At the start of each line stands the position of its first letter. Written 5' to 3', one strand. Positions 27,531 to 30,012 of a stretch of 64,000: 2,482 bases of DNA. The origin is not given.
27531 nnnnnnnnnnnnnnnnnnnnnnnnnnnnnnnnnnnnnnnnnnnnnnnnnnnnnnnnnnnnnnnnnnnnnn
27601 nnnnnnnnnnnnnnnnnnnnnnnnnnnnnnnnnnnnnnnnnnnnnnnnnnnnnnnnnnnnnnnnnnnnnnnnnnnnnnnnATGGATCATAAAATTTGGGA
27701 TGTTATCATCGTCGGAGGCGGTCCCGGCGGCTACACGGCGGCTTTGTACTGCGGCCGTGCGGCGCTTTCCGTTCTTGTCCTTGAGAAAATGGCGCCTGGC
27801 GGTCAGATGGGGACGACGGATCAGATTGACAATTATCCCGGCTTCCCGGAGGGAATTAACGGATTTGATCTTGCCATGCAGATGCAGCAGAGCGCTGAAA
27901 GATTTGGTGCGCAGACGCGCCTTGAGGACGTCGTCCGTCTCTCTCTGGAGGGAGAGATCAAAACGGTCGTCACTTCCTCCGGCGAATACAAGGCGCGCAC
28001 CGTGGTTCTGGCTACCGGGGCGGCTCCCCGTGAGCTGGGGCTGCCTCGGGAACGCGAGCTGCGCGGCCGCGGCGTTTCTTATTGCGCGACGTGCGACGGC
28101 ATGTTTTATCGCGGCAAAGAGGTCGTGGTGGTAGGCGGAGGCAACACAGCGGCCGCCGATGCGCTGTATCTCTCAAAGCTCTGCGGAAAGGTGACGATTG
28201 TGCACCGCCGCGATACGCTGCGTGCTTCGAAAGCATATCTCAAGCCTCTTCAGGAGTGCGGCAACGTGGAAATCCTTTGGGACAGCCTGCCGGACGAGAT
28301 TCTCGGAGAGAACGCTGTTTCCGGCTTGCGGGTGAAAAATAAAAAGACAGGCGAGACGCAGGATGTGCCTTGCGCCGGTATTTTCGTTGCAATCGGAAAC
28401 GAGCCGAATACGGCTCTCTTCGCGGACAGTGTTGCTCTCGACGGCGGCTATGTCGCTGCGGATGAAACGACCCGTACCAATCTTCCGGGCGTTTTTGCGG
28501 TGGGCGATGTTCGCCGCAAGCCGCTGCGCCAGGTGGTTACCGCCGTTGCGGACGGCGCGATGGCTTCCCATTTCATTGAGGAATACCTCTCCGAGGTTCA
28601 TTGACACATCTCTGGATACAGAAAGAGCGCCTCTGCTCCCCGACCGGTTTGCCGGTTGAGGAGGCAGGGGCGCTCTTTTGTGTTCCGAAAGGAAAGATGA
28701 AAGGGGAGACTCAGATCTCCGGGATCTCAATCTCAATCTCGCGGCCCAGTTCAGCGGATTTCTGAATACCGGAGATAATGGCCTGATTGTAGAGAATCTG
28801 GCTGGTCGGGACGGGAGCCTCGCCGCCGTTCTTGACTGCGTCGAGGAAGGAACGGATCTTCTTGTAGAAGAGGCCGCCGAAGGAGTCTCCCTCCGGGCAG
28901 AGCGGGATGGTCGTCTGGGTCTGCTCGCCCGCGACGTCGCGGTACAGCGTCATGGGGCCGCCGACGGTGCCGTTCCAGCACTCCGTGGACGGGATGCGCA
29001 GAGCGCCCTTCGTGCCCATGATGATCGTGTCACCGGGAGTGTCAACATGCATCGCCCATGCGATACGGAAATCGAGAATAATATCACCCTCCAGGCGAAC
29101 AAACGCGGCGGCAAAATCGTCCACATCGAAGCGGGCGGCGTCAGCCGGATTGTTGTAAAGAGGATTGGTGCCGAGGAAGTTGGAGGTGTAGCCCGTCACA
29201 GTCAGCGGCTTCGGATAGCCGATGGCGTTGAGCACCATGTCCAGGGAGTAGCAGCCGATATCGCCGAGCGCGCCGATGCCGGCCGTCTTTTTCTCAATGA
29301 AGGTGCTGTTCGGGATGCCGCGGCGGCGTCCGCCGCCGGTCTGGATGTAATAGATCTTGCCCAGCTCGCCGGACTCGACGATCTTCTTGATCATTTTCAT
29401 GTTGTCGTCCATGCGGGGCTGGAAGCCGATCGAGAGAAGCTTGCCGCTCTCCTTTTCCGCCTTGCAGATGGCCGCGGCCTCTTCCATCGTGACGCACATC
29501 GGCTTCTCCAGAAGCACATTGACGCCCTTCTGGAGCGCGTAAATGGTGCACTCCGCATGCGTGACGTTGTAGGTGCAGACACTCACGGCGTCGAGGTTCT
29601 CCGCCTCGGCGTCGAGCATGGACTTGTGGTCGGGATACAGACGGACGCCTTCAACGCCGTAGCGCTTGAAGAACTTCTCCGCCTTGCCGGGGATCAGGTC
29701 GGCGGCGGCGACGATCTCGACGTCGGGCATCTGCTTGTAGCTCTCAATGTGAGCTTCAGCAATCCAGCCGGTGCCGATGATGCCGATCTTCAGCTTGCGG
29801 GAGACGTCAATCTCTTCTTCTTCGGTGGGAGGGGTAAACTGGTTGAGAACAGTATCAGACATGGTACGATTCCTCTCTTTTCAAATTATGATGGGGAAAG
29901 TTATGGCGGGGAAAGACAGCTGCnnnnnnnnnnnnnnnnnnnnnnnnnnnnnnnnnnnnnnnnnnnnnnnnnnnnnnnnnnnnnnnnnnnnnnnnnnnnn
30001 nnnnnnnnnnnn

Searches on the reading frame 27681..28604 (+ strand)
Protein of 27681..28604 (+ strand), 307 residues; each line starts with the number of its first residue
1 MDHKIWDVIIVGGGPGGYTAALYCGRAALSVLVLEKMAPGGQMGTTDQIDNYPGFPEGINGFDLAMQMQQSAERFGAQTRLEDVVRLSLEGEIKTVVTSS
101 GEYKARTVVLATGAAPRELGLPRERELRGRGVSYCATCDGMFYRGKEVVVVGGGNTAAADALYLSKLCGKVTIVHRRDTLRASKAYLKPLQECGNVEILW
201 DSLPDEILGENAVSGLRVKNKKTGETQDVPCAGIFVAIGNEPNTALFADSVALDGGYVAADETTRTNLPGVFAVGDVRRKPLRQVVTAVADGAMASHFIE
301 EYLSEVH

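Call 4: search_protein_families(library=pfam, proteins=[window:27681-28604:+])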
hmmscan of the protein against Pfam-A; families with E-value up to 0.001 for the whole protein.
window:27681-28604:+ (307 aa): 11 families
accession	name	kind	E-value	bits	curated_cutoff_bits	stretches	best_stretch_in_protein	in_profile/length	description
PF07992.20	Pyr_redox_2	-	2.6e-50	171.9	26.1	1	7-292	2-291/291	Pyridine nucleotide-disulphide oxidoreductase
PF13738.12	Pyr_redox_3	-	1.7e-21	77.2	30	1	82-275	102-305/305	Pyridine nucleotide-disulphide oxidoreductase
PF01266.30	DAO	-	1.9e-13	51.1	27.9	1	60-120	147-214/353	FAD dependent oxidoreductase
PF00070.33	Pyr_redox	-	1.1e-11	45.5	22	1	148-219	2-80/82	Pyridine nucleotide-disulphide oxidoreductase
PF00890.30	FAD_binding_2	-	5.4e-08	32.9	20.4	1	7-41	1-36/414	FAD binding domain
PF01946.23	Thi4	-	2e-07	31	26.2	1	6-45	18-59/235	Thi4 family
PF13450.12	NAD_binding_8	-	2.1e-06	28.3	21.9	1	10-53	1-41/68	NAD(P)-binding Rossmann-like domain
PF12831.13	FAD_oxidored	-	3.7e-06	27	27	1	7-43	1-38/416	FAD dependent oxidoreductase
PF01134.28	GIDA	-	6.5e-06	25.9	22.1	0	7-38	1-29/391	Glucose inhibited division protein A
PF03486.20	HI0933_like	-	1.1e-05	25.5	50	0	7-38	2-33/244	HI0933-like protein Rossmann domain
PF01494.25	FAD_binding_3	-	4.9e-05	23.1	22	0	7-38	3-34/349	FAD binding domain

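Call 5: search_protein_families(library=ncbifam, proteins=[window:27681-28604:+], max_evalue=0.01)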
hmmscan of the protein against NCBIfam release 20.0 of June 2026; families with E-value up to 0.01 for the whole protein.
window:27681-28604:+ (307 aa): 110 families (the best 25 are shown)
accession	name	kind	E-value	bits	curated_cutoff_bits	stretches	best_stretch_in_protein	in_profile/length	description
TIGR01292.1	TRX_reduct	equivalog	1.9e-113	378.2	343.45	1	6-303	1-300/300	thioredoxin-disulfide reductase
TIGR03143.1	AhpF_homolog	hypoth_equivalog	1.2e-93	314.6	687.65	1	4-305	3-310/555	putative alkyl hydroperoxide reductase F subunit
NF007614.0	PRK10262.1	equivalog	3.1e-71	240.1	644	1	7-304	8-315/321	thioredoxin-disulfide reductase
TIGR03140.1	AhpF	equivalog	5e-69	233.2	502.9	1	3-296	210-505/515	alkyl hydroperoxide reductase subunit F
TIGR01350.1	lipoamide_DH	equivalog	6.7e-25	87.7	408.8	2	98-296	122-326/461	dihydrolipoyl dehydrogenase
TIGR04018.1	Bthiol_YpdA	hypoth_equivalog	1.2e-21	76.9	339.9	2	82-278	91-289/316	YpdA family putative bacillithiol disulfide reductase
NF009410.0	PRK12771.1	subfamily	2.1e-19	69.5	516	1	8-304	141-446/566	NAD(P)-binding protein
TIGR01316.1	gltA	equivalog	1.3e-18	67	471.75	1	140-303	267-449/449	NADPH-dependent glutamate synthase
TIGR03315.1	Se_ygfK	equivalog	3.2e-18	64.6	835.3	1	7-299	539-835/1012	putative selenate reductase subunit YgfK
NF009409.0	PRK12770.1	subfamily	6.2e-17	61.7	343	1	143-305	171-352/360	putative glutamate synthase subunit beta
NF004776.0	PRK06116.1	equivalog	1.8e-15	56.9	480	1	94-281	121-308/450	glutathione-disulfide reductase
NF004943.0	PRK06292.2-1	equivalog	2e-15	56.6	432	2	93-299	120-328/456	dihydrolipoyl dehydrogenase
NF005883.0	PRK07845.1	equivalog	3.2e-15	56.1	479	2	95-281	130-317/466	NAD(P)H-quinone dehydrogenase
NF004945.0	PRK06292.2-3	equivalog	2.6e-13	49.7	494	2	95-282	120-309/457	dihydrolipoyl dehydrogenase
TIGR01421.1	gluta_reduc_1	equivalog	2e-12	47.1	556.15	1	94-292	119-318/450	glutathione-disulfide reductase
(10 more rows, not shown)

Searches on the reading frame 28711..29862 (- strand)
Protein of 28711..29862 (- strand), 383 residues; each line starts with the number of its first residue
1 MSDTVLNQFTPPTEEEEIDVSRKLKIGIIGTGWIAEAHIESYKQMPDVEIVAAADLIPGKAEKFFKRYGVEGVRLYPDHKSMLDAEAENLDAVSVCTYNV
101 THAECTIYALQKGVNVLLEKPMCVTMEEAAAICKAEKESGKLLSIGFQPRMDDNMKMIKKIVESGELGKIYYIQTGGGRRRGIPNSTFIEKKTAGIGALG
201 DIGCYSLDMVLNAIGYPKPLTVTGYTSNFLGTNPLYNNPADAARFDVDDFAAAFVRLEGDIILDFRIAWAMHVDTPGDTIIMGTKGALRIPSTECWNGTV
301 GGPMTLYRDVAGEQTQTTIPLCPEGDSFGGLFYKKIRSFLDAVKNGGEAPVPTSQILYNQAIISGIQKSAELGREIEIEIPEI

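Call 4: search_protein_families(library=pfam, proteins=[window:28711-29862:-])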
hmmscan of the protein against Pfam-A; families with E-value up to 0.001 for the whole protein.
window:28711-29862:- (383 aa): 3 families
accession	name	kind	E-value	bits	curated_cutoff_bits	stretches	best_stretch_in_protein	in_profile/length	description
PF01408.29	GFO_IDH_MocA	-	8.8e-28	97.9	24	1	24-147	1-120/120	Oxidoreductase family, NAD-binding Rossmann fold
PF22725.1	GFO_IDH_MocA_C3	-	4.9e-18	65.8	27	1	157-289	3-124/124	GFO/IDH/MocA C-terminal domain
PF02894.22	GFO_IDH_MocA_C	-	1.1e-15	58.5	22.9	1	159-377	1-217/218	Oxidoreductase family, C-terminal alpha/beta domain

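Call 5: search_protein_families(library=ncbifam, proteins=[window:28711-29862:-], max_evalue=0.01)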
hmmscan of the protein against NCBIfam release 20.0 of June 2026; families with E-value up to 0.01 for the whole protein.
window:28711-29862:- (383 aa): 10 families
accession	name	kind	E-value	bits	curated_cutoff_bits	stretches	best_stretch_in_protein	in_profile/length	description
NF040723.1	UDP-GlcNAcDh_Arch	equivalog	3.8e-29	102.1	450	1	24-209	1-172/302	UDP-N-acetylglucosamine 3-dehydrogenase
TIGR04380.1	myo_inos_iolG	equivalog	1.1e-26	93.5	355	1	23-189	1-163/330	inositol 2-dehydrogenase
NF052679.1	InsChiInosDhIolG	equivalog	6.3e-25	87.9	540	1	23-175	2-153/343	bifunctional inositol 2-dehydrogenase/D-chiro-inositol 1-dehydrogenase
NF052479.1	LevoglcsnDh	equivalog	4.1e-23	81.7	650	1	22-241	2-227/386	levoglucosan dehydrogenase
NF008607.0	PRK11579.1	subfamily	3.3e-19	69.1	330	1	21-222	2-197/346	oxidoreductase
NF058561.1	BT_2158_fam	equivalog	5.9e-19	68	750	1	20-175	32-182/487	glycoside 3-dehydrogenase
NF007574.0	PRK10206.1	equivalog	2.1e-12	46.7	352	1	87-219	63-192/345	oxidoreductase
NF041392.1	XylDh_Gfo6_Halo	equivalog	4.9e-12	45.3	350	1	22-176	15-169/350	D-xylose 1-dehydrogenase Gfo6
NF058563.1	BT_2159_fam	equivalog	6.2e-08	32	650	1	24-173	1-146/350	disaccharide 3-dehydrogenase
TIGR03944.1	dehyd_SbnB_fam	equivalog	0.00082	18.5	326.9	1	23-101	132-210/327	2,3-diaminopropionate biosynthesis protein SbnB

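Call 6: search_solved_structures(query=window:28711-29862:-, max_evalue=0.00001)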
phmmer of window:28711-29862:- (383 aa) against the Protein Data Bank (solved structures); distinct sequences matched with E-value up to 0.00001: 82 (the best 60 are shown).
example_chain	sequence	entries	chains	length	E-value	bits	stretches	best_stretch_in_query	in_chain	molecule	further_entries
7xr9_A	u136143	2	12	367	1.6e-43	152.1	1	23-371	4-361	DgpA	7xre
9m3d_B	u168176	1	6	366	6.1e-39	137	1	22-378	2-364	DgpA1 from W974-1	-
3cea_A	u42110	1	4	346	1.6e-23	86.2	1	21-379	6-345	Myo-inositol 2-dehydrogenase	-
3ec7_A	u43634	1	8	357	2.7e-19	72.4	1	23-173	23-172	Putative Dehydrogenase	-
3ezy_A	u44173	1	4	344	9e-18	67.3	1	23-175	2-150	Dehydrogenase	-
6a3f_A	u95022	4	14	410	9.3e-18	67.3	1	22-242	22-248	Putative dehydrogenase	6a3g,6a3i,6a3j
5a02_A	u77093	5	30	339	1.9e-17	66.2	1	21-228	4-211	ALDOSE-ALDOSE OXIDOREDUCTASE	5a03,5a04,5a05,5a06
3gdo_A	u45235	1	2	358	5.9e-17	64.6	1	90-224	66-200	Uncharacterized oxidoreductase yvaA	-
3gfg_A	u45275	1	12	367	6.3e-17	64.6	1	90-224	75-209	Uncharacterized oxidoreductase yvaA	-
4hkt_A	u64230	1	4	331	1.7e-16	63.1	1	23-225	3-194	Inositol 2-dehydrogenase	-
3mz0_A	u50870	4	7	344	1.8e-16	63.1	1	23-171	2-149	Inositol 2-dehydrogenase/D-chiro-inositol 3-dehydrogenase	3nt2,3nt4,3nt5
3e18_A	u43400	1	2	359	2e-16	62.9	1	22-214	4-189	oxidoreductase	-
4fb5_A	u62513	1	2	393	2.8e-16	62.4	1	21-270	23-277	Probable oxidoreductase protein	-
7d5m_A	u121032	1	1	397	6.3e-16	61.3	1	50-174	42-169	Oxidoreductase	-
7d5n_A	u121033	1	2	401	6.4e-16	61.2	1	50-174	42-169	Oxidoreductase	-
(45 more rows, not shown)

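Call 29: search_solved_structures(query=window:28711-29862:-, max_evalue=1e-30, show_alignments=2)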
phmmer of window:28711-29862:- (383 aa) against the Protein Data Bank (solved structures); distinct sequences matched with E-value up to 1e-30: 2.
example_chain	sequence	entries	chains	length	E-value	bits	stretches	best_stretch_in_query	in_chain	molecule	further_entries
7xr9_A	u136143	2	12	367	1.6e-43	152.1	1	23-371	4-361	DgpA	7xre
9m3d_B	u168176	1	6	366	6.1e-39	137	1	22-378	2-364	DgpA1 from W974-1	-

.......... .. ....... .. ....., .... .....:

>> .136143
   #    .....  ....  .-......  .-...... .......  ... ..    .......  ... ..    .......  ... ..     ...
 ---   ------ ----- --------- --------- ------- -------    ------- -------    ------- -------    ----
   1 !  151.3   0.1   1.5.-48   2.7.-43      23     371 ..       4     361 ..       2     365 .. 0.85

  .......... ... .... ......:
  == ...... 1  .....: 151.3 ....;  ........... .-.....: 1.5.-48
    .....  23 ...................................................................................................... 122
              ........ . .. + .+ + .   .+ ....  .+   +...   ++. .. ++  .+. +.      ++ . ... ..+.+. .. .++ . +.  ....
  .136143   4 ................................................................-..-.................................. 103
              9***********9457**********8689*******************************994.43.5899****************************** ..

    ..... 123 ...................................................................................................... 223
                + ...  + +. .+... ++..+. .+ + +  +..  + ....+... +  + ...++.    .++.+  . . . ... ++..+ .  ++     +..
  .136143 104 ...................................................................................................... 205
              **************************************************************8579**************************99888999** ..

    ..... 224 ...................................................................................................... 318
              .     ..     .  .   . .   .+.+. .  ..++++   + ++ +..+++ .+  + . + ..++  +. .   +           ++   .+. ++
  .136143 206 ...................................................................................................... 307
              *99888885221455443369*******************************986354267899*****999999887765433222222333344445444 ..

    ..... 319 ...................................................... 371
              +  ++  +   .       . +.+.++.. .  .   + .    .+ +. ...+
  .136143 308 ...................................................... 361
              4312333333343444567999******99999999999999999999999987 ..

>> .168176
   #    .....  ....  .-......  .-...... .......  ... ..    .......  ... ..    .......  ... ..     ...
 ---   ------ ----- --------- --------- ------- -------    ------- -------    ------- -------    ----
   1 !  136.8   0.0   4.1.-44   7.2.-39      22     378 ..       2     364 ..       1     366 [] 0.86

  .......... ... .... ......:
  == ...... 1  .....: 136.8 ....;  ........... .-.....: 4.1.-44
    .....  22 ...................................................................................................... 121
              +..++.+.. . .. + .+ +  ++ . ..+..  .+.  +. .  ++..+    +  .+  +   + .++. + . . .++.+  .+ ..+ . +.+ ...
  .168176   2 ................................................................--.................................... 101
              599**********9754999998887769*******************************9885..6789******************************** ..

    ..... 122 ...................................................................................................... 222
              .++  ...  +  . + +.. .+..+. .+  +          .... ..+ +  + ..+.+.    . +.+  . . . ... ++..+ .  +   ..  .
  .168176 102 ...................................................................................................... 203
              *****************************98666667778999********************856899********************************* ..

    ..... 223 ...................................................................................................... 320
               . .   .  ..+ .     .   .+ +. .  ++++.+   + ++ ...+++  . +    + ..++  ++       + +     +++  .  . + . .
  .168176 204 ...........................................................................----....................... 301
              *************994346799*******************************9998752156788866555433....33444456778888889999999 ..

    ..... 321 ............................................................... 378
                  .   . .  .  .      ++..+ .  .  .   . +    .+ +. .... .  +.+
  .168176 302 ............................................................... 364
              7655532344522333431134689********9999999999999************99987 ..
